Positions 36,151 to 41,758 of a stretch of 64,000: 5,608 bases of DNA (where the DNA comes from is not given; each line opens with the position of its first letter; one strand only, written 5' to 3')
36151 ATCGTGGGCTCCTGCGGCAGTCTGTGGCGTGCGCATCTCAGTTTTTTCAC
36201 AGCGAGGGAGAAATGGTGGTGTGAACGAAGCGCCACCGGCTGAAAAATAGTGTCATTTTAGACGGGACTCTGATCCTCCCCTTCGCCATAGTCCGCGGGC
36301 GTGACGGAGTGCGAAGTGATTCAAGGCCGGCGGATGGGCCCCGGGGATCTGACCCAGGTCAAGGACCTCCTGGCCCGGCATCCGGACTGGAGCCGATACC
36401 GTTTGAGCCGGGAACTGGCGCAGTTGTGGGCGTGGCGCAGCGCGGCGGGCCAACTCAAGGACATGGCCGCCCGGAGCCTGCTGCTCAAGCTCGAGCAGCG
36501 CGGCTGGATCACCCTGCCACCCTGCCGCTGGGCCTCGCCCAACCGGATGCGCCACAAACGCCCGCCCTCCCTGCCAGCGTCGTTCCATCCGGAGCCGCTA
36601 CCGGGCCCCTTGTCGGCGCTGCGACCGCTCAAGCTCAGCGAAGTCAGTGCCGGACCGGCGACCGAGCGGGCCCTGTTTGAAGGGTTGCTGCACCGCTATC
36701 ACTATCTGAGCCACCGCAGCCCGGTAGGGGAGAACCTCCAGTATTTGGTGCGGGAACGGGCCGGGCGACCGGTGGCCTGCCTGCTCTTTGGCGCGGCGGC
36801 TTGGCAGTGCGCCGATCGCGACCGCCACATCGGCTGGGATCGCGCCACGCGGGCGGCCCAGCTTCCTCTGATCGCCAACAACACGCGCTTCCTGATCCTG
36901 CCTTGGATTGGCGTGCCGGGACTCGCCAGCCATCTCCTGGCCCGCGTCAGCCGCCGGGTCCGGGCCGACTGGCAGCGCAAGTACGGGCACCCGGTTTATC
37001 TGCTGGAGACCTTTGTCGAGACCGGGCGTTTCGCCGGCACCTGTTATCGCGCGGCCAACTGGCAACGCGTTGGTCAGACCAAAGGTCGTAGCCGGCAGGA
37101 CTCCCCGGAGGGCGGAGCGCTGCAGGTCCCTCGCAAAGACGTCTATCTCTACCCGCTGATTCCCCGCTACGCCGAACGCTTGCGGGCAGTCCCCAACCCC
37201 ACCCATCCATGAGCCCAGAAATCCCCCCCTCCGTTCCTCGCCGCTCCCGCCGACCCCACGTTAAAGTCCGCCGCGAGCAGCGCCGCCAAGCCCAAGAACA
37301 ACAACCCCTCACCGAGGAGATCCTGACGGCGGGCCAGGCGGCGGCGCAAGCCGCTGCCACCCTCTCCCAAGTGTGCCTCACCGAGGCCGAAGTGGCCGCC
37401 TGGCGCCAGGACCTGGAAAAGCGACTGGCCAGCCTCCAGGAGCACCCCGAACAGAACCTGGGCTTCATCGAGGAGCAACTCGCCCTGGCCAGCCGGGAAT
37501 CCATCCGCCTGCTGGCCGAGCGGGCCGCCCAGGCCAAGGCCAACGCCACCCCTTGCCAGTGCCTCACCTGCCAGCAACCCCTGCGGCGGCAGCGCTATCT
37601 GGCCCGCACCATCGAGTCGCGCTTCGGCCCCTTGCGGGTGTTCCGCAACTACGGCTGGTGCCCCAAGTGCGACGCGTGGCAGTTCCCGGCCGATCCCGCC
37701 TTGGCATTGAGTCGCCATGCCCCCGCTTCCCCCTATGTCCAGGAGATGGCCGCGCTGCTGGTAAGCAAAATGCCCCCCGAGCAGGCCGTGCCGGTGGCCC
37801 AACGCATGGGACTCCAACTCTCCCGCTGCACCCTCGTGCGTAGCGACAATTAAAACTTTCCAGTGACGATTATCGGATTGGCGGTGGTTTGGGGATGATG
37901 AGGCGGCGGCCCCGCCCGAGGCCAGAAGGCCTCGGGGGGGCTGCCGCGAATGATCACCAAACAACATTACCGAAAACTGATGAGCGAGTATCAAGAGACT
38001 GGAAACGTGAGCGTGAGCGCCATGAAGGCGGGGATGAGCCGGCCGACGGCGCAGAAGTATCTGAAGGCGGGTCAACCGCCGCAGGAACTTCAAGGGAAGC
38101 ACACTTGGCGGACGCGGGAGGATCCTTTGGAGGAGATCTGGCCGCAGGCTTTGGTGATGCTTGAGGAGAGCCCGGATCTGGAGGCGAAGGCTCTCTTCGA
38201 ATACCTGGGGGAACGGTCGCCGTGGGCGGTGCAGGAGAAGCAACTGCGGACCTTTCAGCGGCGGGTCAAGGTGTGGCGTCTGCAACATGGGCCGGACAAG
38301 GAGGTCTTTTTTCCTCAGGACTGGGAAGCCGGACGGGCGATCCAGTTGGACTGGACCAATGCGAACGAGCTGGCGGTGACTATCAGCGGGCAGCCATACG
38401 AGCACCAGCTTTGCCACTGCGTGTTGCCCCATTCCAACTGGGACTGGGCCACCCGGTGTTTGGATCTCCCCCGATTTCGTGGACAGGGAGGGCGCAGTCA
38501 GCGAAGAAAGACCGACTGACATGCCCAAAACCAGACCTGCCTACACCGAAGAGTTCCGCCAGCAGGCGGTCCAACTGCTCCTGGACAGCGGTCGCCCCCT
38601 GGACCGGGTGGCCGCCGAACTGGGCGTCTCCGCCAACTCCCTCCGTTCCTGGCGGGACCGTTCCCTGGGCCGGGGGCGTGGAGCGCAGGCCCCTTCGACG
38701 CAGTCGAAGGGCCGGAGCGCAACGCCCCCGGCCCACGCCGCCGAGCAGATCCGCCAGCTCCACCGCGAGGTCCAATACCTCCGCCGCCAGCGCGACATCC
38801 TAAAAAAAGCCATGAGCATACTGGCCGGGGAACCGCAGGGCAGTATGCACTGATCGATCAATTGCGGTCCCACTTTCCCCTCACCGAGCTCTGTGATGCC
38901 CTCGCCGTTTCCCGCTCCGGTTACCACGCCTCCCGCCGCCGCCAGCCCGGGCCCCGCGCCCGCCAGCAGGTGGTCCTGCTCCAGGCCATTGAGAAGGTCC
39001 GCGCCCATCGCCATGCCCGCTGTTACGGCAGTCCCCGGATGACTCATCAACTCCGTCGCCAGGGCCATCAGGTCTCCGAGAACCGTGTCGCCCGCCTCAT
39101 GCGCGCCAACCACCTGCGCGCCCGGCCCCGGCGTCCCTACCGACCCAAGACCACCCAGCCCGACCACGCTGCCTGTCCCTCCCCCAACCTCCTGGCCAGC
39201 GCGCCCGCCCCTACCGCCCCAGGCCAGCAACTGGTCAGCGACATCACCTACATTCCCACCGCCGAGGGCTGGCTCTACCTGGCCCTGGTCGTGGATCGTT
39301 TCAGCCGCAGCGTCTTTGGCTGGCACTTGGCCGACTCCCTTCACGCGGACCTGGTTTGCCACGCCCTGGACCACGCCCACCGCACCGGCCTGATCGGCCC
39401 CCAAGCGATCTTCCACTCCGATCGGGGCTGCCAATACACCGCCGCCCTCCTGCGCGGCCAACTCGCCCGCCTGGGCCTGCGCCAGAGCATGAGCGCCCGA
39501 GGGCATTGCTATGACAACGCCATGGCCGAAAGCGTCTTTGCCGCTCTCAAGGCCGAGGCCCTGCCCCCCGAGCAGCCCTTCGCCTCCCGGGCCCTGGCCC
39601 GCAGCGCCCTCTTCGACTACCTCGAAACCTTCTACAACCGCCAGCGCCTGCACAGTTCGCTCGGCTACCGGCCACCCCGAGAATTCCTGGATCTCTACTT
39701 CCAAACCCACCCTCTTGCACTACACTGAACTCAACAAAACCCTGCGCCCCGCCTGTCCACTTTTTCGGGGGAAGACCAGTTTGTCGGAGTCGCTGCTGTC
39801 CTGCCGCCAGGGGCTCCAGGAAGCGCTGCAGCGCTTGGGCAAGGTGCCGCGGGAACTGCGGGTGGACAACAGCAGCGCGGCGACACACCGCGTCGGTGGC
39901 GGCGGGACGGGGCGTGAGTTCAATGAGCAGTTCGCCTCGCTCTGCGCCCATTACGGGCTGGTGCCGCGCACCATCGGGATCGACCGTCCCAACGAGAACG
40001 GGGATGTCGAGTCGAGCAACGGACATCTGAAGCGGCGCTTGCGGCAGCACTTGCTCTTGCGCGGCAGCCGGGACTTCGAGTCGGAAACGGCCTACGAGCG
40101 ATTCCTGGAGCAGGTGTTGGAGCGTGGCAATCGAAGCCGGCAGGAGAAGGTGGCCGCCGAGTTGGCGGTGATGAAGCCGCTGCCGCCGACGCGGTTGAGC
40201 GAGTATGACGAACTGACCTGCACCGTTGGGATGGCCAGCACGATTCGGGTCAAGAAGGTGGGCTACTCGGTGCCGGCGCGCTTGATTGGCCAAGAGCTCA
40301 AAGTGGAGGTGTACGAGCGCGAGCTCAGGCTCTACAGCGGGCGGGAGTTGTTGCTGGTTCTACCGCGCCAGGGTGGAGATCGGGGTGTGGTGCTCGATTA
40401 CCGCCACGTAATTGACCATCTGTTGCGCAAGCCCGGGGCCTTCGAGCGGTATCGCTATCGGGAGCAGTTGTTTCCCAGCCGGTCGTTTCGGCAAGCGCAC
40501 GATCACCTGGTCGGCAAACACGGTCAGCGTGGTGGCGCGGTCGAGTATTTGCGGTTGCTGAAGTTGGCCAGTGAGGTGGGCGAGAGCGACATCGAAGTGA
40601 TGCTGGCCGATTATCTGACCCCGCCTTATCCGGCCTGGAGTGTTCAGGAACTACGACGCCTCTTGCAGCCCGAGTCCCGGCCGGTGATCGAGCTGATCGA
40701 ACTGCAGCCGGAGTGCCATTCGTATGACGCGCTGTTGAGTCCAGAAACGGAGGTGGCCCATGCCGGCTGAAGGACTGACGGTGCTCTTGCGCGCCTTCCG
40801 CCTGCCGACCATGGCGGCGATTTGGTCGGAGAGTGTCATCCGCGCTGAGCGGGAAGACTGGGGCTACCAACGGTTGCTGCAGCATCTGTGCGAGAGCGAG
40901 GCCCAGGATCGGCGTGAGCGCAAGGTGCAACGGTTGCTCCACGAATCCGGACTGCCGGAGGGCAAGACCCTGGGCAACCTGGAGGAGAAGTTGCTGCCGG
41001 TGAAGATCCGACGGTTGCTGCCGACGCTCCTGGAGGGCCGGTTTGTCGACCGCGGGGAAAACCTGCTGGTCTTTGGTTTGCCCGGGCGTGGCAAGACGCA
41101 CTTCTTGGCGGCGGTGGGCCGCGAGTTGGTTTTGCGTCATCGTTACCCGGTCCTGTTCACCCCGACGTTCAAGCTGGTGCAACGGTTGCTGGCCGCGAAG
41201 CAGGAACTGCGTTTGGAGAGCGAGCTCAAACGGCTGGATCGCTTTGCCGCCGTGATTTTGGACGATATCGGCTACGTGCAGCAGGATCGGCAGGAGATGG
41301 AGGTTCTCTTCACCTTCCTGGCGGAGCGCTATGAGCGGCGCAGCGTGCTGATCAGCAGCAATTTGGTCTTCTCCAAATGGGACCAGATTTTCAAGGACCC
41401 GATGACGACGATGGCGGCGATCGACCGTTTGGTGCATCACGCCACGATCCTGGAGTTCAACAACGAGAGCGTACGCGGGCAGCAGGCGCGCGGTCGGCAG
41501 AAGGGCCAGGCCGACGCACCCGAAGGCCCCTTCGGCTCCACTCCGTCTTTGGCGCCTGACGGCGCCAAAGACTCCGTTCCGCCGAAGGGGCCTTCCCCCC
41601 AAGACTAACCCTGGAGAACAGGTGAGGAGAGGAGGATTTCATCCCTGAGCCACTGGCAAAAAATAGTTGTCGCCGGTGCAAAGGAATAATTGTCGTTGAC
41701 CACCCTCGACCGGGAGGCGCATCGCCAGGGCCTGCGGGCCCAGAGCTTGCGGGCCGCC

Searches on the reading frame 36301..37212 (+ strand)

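Call 12: search_protein_families(library=pfam, proteins=[window:36301-37212:+], max_evalue=0.01)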
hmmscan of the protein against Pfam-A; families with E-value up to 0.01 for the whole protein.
window:36301-37212:+ (303 aa): 1 family
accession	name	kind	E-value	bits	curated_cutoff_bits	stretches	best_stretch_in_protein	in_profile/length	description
PF14236.12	DruA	-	1.8e-34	119.7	27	1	108-267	48-224/297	Druantia protein DruA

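Call 13: search_protein_families(library=ncbifam, proteins=[window:36301-37212:+], max_evalue=0.01)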
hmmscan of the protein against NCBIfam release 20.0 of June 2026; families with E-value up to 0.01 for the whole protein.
window:36301-37212:+ (303 aa): 0 families

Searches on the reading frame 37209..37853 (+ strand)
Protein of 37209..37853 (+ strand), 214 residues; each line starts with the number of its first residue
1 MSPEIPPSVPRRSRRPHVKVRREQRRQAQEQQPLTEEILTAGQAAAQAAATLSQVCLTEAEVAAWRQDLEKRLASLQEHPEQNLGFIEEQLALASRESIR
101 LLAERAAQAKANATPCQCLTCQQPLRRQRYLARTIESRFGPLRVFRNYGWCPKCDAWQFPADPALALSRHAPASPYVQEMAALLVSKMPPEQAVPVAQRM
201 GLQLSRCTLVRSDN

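Call 12: search_protein_families(library=pfam, proteins=[window:37209-37853:+], max_evalue=0.01)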
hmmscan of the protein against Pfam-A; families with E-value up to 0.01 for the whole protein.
window:37209-37853:+ (214 aa): 0 families

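Call 13: search_protein_families(library=ncbifam, proteins=[window:37209-37853:+], max_evalue=0.01)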
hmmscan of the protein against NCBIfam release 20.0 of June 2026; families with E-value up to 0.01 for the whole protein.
window:37209-37853:+ (214 aa): 2 families
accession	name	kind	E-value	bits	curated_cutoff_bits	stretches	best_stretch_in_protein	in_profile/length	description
NF033572.1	transpos_ISKra4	equivalog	6.2e-15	55.2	205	1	67-196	9-137/422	ISKra4 family transposase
NF041731.2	transpos_ISH6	equivalog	0.00053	18.8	240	1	88-211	35-152/414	ISH6 family transposase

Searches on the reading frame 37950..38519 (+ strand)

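Call 12: search_protein_families(library=pfam, proteins=[window:37950-38519:+], max_evalue=0.01)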
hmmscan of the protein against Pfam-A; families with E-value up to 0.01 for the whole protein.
window:37950-38519:+ (189 aa): 0 families

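Call 13: search_protein_families(library=ncbifam, proteins=[window:37950-38519:+], max_evalue=0.01)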
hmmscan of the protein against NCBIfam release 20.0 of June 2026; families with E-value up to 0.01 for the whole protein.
window:37950-38519:+ (189 aa): 1 family
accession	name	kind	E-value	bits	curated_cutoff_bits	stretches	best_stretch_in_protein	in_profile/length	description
NF033546.1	transpos_IS21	equivalog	8.5e-26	91.1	160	1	11-168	2-153/294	IS21 family transposase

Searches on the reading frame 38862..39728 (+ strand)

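Call 12: search_protein_families(library=pfam, proteins=[window:38862-39728:+], max_evalue=0.01)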
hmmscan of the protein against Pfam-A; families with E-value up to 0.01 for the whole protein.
window:38862-39728:+ (288 aa): 4 families
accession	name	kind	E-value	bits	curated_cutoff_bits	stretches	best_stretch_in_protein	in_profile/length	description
PF00665.32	rve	-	9e-22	77.7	32.6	1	118-216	2-102/102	Integrase core domain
PF13276.12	HTH_21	-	2.3e-15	57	28.1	1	39-93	6-60/60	HTH-like domain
PF13683.12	rve_3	-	3.5e-12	46.3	26.5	1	205-272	2-67/67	Integrase core domain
PF13333.12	rve_2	-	1.5e-06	28.7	22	1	223-275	1-51/56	Integrase core domain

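Call 13: search_protein_families(library=ncbifam, proteins=[window:38862-39728:+], max_evalue=0.01)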
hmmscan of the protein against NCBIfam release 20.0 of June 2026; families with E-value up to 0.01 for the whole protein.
window:38862-39728:+ (288 aa): 3 families
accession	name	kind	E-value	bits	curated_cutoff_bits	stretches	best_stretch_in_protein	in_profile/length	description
NF033516.0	transpos_IS3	equivalog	1.8e-90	303.9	160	1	2-275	98-368/369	IS3 family transposase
NF033577.2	transpos_IS481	equivalog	1.1e-25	90.7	224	1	19-274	40-282/284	IS481 family transposase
NF006918.0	PRK09409.1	subfamily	8.6e-05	22.3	597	1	138-276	144-285/301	IS2 transposase TnpB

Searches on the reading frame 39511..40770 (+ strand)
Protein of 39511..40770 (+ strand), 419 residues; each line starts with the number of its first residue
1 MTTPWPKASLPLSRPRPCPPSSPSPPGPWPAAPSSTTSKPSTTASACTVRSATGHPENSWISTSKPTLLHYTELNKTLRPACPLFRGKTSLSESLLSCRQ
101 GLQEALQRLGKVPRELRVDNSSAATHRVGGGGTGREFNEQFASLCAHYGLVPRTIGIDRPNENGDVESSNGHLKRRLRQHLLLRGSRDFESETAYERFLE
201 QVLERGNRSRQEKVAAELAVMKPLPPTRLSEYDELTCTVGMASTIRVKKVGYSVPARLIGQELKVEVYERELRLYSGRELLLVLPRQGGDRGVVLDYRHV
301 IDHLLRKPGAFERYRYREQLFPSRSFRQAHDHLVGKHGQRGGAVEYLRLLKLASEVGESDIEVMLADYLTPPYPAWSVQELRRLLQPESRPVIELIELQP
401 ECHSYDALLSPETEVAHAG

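Call 12: search_protein_families(library=pfam, proteins=[window:39511-40770:+], max_evalue=0.01)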
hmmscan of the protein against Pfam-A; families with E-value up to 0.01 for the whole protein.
window:39511-40770:+ (419 aa): 2 families
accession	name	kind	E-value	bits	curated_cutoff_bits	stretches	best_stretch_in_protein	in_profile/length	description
PF22483.2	Mu-transpos_C_2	-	3.1e-10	40.1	27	1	224-295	1-72/73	Mu transposase, C-terminal domain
PF00665.32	rve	-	0.0024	18.5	32.6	1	95-155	48-97/102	Integrase core domain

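Call 13: search_protein_families(library=ncbifam, proteins=[window:39511-40770:+], max_evalue=0.01)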
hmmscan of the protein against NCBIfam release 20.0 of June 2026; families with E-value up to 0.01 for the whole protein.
window:39511-40770:+ (419 aa): 2 families
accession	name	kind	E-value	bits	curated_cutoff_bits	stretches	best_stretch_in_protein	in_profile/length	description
NF033546.1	transpos_IS21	equivalog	2.3e-25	89.7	160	1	92-226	157-294/294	IS21 family transposase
NF033577.2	transpos_IS481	equivalog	1.4e-07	31.3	224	1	96-213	172-273/284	IS481 family transposase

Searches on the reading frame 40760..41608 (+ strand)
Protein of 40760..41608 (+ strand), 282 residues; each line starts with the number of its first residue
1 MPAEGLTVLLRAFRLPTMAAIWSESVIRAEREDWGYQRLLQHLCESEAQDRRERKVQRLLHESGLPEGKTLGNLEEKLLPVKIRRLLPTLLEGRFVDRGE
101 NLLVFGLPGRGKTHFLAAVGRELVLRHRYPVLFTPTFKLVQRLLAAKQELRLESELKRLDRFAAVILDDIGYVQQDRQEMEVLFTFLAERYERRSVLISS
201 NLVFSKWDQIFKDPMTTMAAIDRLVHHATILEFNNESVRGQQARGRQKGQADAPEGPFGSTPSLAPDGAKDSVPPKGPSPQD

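Call 12: search_protein_families(library=pfam, proteins=[window:40760-41608:+], max_evalue=0.01)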
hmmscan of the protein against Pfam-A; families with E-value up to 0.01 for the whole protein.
window:40760-41608:+ (282 aa): 4 families
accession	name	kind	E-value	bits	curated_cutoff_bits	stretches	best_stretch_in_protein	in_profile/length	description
PF01695.23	IstB_IS21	-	8e-56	189.6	24.1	1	10-244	3-236/238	IstB-like ATP binding protein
PF00308.24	Bac_DnaA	-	2.1e-06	28.5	23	1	102-200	37-137/162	Bacterial DnaA ATPAse domain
PF13191.12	AAA_16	-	0.00099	20.1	32.6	1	87-181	12-113/167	AAA ATPase domain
PF04665.18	Pox_A32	-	0.0097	15.8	22.8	0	101-136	15-50/242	Poxvirus A32 protein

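Call 13: search_protein_families(library=ncbifam, proteins=[window:40760-41608:+], max_evalue=0.01)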
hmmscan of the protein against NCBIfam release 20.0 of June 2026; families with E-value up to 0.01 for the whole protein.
window:40760-41608:+ (282 aa): 13 families
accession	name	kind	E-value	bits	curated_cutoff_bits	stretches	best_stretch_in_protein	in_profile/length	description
NF006038.0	PRK08181.1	subfamily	1.5e-68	231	317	1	6-252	13-259/271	transposase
NF038214.1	IS21_help_AAA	equivalog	1.2e-67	228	200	1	10-241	1-231/232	IS21-like element helper ATPase IstB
NF005098.0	PRK06526.1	subfamily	6.5e-43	147.1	296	1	6-243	16-252/266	transposase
NF006616.1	PRK09183.1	subfamily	1.1e-39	136.2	300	1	5-243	6-245/253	IS21-like element helper ATPase IstB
NF005992.0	PRK08116.1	subfamily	1.2e-16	60.6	189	1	100-248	113-261/269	hypothetical protein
NF005304.0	PRK06835.1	equivalog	9.2e-16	57.8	215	1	95-244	179-325/330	ATP-binding protein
TIGR00362.1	DnaA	equivalog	6.1e-09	35.4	343.9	1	102-200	140-240/437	chromosomal replication initiator protein DnaA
NF005378.0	PRK06921.1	subfamily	1.5e-08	34.1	207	1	99-205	117-227/266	hypothetical protein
NF001154.0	PRK00149.3-3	equivalog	8e-08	31.7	410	1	101-200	152-255/462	chromosomal replication initiator protein DnaA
TIGR03420.1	DnaA_homol_Hda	equivalog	2.6e-06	27.1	194.8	1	98-206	37-136/226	DnaA regulatory inactivator Hda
NF006505.0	PRK08939.1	equivalog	4.3e-06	26.2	228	1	99-211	156-269/306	primosomal protein DnaI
NF005931.1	PRK07952.1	equivalog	1.8e-05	24.4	357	1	102-239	102-238/246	replicative helicase loader DnaC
NF009043.0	PRK12377.1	subfamily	2.3e-05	24.1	389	1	101-242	103-241/248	ATP-binding protein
